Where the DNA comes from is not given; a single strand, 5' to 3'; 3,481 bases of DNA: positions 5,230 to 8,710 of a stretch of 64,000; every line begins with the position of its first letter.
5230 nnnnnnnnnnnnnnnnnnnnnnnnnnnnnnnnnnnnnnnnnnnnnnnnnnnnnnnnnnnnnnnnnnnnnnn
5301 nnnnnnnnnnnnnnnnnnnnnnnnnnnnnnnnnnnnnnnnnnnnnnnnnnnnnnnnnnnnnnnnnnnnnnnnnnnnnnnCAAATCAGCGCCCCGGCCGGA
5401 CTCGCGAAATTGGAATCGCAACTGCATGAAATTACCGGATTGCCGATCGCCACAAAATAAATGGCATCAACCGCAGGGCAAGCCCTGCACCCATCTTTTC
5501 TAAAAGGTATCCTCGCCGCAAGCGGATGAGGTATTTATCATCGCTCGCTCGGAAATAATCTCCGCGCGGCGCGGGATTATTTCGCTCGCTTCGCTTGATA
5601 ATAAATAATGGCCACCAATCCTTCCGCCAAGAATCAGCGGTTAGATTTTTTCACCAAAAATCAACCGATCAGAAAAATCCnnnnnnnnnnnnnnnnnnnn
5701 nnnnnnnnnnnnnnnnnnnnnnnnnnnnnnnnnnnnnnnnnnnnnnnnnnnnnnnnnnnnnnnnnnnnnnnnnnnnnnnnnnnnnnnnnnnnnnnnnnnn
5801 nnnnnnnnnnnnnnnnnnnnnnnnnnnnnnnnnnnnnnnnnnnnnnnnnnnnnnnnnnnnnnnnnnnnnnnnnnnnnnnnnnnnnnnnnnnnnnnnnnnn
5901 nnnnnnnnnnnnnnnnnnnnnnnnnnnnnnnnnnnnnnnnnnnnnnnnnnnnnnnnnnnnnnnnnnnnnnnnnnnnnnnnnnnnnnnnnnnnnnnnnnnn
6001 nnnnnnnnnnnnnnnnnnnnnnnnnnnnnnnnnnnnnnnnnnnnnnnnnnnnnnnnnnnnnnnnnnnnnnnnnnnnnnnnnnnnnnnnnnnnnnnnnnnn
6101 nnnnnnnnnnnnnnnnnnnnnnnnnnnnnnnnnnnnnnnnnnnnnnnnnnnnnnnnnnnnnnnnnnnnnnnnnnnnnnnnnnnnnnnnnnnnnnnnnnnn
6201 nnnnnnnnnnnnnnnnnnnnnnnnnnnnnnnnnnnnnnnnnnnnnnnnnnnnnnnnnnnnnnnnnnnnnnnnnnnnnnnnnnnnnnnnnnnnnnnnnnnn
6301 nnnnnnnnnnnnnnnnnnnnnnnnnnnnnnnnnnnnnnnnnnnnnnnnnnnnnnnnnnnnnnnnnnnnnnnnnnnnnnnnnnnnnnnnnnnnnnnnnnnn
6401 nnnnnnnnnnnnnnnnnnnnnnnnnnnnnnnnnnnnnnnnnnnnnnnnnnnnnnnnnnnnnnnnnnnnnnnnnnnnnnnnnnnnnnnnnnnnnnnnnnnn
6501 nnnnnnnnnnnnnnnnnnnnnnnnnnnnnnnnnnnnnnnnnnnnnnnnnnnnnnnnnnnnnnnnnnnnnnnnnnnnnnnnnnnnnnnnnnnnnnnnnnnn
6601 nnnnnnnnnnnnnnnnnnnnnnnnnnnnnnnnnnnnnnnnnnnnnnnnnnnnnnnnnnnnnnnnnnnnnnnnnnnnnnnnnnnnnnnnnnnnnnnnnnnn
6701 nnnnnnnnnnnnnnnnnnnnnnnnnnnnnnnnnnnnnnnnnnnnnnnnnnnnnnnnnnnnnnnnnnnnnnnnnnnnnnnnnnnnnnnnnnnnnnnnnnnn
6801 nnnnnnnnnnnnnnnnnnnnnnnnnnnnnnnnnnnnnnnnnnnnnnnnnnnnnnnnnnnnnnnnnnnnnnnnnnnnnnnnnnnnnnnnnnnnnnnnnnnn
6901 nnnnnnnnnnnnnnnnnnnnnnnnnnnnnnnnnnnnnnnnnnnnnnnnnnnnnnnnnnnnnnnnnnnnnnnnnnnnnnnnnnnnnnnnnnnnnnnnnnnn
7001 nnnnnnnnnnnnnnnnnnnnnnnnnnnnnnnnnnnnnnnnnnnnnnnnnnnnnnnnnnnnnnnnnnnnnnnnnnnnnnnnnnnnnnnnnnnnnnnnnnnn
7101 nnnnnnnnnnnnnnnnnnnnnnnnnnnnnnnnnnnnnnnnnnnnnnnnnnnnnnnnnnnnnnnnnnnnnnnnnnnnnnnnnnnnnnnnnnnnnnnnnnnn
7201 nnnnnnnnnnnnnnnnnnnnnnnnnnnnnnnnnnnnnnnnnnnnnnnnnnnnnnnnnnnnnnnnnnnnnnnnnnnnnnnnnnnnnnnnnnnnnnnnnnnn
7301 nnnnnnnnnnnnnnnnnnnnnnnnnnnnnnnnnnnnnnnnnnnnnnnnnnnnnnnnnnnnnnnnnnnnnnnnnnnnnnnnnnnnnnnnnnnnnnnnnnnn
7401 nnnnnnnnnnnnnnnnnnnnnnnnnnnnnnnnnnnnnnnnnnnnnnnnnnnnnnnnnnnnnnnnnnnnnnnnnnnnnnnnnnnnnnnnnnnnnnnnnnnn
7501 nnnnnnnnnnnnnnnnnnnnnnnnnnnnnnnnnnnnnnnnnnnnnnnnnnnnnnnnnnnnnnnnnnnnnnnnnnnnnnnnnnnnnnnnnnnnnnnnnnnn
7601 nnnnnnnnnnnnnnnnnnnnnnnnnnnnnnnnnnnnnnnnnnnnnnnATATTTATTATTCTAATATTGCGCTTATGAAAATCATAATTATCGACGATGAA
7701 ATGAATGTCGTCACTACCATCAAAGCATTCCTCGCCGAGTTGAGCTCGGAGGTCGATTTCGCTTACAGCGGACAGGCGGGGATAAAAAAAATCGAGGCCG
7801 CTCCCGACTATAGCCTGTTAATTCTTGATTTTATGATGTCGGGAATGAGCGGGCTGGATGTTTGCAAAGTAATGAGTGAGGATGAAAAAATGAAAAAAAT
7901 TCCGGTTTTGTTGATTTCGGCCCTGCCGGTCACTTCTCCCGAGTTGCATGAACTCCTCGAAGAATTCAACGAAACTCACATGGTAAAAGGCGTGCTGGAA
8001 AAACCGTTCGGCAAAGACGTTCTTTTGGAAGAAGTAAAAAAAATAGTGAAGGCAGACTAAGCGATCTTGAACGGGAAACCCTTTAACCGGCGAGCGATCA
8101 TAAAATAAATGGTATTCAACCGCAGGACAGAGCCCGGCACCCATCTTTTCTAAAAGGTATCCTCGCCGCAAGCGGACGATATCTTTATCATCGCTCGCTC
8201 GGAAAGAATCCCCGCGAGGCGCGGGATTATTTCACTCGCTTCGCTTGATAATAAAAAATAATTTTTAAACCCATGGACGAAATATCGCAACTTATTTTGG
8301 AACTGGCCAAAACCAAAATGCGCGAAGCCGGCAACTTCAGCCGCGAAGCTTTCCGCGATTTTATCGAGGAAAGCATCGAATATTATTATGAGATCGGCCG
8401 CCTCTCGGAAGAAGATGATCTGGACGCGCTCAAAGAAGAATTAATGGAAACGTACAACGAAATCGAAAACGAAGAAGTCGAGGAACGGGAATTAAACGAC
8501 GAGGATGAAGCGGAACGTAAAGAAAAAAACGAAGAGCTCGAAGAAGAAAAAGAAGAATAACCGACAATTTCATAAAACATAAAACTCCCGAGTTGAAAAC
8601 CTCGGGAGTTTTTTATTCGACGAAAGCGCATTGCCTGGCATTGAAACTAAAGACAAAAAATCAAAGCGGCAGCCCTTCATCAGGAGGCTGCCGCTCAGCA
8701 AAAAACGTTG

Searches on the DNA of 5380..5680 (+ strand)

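Call 85: build_rna_model(alignment_id=A6, structure=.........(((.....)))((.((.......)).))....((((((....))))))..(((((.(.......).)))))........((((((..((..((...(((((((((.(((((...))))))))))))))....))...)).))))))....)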
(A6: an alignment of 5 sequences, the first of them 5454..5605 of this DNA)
Model R1 built from alignment A6 (5 sequences, 159 columns); structure: as given.
model positions 154; base pairs 43; branch points 4; effective number of sequences 0.94; information 0.591 bits per position. Calibrated on 0.2 Mb of random sequence (short: E-values are rough).
structure used (alignment columns):
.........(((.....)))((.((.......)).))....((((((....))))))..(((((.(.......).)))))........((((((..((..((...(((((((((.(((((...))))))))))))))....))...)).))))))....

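Call 86: search_rna_families(source=window, start=5380, end=5680, threshold=evalue, max_evalue=10)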
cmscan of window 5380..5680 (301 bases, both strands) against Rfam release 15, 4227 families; matches with E-value up to 10: 2.
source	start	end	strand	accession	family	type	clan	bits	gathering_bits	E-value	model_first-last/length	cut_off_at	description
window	5553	5664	-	RF00512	Leu_leader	Cis-reg; leader;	-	27.7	50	0.00068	1-148/148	no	Leucine operon leader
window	5516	5582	+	RF00512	Leu_leader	Cis-reg; leader;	-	14.9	50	1.4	1-148/148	no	Leucine operon leader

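Call 87: search_with_rna_model(model_id=R1, sources=[window, L004, L005, L006, L007, L008, L009, L010, L011, L012, L013, L014, L015, L016, L017, L018, L019, L020, L021, L022, L023, L024, L025, L026, L027, L028, L029, L030, L031, L032, L033, L034, L035, L036, L037, L038, L039, L040, L041, L042, L043, L044, L045, L046, L047, L048, L049, L050, L051, L052, L053, L054, L055, L056, L057, L058, L059, L060, L061, L062, L063, L064, L065, L066, L067, L068, L069, L070, L071, L072, L073, L074, L075, L076, L077, L078, L079, L080, L081, L082, L083, L085, L086, L087], max_evalue=1)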
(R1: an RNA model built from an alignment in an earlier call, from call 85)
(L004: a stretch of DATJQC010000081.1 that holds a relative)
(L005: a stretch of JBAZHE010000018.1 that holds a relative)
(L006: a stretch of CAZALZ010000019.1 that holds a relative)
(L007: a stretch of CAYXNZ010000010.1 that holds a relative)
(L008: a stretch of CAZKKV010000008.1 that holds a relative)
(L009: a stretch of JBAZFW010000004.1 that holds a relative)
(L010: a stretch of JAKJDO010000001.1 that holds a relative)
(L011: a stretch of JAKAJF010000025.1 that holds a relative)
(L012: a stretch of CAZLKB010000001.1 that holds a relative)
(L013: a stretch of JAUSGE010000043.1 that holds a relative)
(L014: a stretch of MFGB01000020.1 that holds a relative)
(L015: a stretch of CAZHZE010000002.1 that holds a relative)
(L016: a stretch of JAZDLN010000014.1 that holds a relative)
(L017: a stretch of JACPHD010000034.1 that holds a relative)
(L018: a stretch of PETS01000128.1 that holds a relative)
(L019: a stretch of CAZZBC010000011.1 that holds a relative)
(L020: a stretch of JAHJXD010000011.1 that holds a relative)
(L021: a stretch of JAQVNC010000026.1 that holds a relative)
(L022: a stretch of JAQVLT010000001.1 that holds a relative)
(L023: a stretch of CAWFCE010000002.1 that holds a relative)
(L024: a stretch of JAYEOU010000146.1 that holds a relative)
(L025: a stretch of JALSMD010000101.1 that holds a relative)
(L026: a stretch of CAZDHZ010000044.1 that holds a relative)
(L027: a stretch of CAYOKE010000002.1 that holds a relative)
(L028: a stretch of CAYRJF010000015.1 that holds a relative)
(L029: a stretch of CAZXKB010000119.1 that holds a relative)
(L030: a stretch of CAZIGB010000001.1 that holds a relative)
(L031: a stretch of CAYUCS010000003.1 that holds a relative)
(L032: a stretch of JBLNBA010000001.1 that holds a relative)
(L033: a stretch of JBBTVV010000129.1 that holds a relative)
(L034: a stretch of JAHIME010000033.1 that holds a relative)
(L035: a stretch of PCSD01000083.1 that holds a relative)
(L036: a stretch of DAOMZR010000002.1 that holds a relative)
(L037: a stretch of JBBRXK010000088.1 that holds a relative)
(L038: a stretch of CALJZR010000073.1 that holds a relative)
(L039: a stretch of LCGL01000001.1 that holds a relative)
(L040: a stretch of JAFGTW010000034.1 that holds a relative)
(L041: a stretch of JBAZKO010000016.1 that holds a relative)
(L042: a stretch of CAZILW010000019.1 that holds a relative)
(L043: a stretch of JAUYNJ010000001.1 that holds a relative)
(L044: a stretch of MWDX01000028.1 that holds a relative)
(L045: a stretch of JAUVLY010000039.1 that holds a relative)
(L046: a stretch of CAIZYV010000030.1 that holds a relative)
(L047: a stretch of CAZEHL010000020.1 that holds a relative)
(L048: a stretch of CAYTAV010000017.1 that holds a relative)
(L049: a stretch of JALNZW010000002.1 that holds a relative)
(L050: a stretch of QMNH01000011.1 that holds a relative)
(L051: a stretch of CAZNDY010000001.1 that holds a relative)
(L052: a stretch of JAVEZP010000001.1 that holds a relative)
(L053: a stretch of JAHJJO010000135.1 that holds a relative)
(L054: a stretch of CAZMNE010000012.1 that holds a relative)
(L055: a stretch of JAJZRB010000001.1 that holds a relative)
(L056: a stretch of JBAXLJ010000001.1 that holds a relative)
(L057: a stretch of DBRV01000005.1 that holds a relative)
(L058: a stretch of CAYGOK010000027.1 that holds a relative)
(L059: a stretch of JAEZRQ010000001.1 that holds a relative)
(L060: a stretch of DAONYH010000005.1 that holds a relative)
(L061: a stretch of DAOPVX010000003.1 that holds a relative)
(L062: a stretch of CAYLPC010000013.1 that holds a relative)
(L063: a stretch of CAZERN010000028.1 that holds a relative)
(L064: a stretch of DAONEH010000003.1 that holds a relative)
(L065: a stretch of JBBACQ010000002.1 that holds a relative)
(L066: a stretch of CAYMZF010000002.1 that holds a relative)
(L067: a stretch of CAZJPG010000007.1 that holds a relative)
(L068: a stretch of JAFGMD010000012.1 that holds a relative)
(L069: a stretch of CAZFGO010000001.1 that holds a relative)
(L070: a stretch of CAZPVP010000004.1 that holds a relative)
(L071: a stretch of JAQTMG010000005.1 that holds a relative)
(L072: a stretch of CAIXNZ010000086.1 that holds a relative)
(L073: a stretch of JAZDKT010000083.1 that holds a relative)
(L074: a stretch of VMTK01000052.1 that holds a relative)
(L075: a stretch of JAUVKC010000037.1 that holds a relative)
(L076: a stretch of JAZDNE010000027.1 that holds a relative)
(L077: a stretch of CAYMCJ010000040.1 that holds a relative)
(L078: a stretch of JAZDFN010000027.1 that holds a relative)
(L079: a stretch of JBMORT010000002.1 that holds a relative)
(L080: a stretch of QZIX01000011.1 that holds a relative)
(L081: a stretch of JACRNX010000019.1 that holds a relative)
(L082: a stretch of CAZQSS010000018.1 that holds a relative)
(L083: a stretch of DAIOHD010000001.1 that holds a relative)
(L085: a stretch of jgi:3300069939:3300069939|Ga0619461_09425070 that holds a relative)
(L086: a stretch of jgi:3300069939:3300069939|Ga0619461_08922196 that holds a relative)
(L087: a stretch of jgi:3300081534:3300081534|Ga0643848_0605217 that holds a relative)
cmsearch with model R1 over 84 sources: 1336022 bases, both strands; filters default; matches with E-value up to 1: 5.
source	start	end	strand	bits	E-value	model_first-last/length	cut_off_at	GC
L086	10078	10231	-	188.3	1.2e-38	1-154/154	no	0.45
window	8102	8255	+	181.9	2.9e-37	1-154/154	no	0.49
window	5454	5605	+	179.7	9e-37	1-154/154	no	0.49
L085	173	327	+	167.2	5.3e-34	1-154/154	no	0.46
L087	536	692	+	157.4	7.5e-32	1-154/154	no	0.5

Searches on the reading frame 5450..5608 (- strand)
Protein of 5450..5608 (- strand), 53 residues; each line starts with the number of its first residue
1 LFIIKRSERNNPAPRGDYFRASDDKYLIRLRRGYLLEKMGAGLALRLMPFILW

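Call 37: find_homologous_proteins(query=window:5450-5608:-, max_evalue=10)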
Query seq(53 aa): no candidate shares three 5-residue words with the query. No homologue found.

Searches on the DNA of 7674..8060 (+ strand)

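Call 64: search_rna_families(sources=[L087, L001], threshold=evalue, max_evalue=10)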
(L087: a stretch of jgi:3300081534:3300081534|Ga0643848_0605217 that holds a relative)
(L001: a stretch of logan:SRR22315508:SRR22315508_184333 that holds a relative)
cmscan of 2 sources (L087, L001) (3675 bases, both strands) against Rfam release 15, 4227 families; matches with E-value up to 10: 1.
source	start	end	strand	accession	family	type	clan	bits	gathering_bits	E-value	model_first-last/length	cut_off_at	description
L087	647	726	+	RF02059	STnc50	Gene; sRNA;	-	19.4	55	8.4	1-84/84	no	Salmonella enterica sRNA STnc40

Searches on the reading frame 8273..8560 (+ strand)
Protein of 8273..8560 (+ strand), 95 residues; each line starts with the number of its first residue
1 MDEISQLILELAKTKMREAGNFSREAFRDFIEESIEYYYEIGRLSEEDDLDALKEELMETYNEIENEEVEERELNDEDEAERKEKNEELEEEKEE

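Call 13: search_protein_families(library=pfam, proteins=[window:8273-8560:+], max_evalue=0.01)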
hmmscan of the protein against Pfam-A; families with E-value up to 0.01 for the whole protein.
window:8273-8560:+ (95 aa): 0 families

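Call 14: find_encoding_contigs(protein=window:8273-8560:+, flank=10000, max_places=10)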
Protein window:8273-8560:+ (95 aa): no gene with exactly this product is on record in the collection.
